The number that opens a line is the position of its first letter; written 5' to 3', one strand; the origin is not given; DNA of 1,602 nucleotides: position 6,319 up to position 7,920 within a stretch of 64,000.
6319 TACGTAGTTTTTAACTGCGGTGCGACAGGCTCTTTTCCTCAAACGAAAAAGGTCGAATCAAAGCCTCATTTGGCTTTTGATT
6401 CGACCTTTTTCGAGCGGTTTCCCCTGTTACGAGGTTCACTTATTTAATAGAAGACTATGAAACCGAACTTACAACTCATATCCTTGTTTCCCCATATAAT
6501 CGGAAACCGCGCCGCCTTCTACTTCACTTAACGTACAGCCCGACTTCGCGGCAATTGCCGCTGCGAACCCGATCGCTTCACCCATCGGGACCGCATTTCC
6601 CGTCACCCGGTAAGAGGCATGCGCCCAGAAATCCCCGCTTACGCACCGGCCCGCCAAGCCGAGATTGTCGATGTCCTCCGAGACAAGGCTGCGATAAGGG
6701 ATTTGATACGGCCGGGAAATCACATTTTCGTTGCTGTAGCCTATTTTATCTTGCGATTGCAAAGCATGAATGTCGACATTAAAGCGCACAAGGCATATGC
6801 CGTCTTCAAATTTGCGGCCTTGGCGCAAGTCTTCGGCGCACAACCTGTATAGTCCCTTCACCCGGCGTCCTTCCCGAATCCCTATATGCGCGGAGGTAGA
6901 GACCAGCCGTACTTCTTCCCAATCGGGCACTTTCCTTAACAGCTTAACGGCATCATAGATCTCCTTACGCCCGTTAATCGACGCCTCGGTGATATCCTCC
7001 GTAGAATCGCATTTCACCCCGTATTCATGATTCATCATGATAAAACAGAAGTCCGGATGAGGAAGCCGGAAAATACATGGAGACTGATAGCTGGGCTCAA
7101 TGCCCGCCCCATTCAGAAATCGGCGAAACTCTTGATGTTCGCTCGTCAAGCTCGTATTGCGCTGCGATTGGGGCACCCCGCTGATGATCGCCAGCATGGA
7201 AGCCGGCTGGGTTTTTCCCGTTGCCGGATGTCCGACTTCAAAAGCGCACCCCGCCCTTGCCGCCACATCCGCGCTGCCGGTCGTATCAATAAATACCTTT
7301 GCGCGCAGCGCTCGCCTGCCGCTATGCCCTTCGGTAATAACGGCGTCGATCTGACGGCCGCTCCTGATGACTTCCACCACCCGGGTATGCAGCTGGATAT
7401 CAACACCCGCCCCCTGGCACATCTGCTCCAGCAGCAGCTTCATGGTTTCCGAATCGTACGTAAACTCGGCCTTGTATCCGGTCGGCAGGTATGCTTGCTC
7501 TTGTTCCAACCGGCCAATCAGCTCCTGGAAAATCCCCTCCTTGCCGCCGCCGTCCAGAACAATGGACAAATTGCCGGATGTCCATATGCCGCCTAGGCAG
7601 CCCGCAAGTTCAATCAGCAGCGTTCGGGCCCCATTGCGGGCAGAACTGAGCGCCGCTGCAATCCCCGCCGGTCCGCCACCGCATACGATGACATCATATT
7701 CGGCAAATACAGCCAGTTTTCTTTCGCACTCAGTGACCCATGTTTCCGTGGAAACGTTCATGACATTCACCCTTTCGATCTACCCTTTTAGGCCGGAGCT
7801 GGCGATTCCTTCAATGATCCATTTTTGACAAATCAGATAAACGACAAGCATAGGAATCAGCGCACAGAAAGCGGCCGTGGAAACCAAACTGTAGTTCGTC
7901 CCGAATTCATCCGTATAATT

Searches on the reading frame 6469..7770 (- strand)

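Call 77: search_protein_families(library=pfam, proteins=[window:6469-7770:-], max_evalue=0.00001)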
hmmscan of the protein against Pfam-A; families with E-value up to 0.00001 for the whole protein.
window:6469-7770:- (433 aa): 5 families
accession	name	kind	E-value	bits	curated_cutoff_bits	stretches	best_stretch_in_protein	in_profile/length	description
PF12831.13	FAD_oxidored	-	1.1e-99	335.1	27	1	26-422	1-412/416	FAD dependent oxidoreductase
PF01946.23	Thi4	-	2.4e-08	34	26.2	1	16-150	9-141/235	Thi4 family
PF07992.20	Pyr_redox_2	-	1.7e-07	31.4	26.1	0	25-60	1-37/291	Pyridine nucleotide-disulphide oxidoreductase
PF03486.20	HI0933_like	-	1.3e-06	28.5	50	0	26-58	2-34/244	HI0933-like protein Rossmann domain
PF00890.30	FAD_binding_2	-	2e-06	27.7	20.4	0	26-61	1-36/414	FAD binding domain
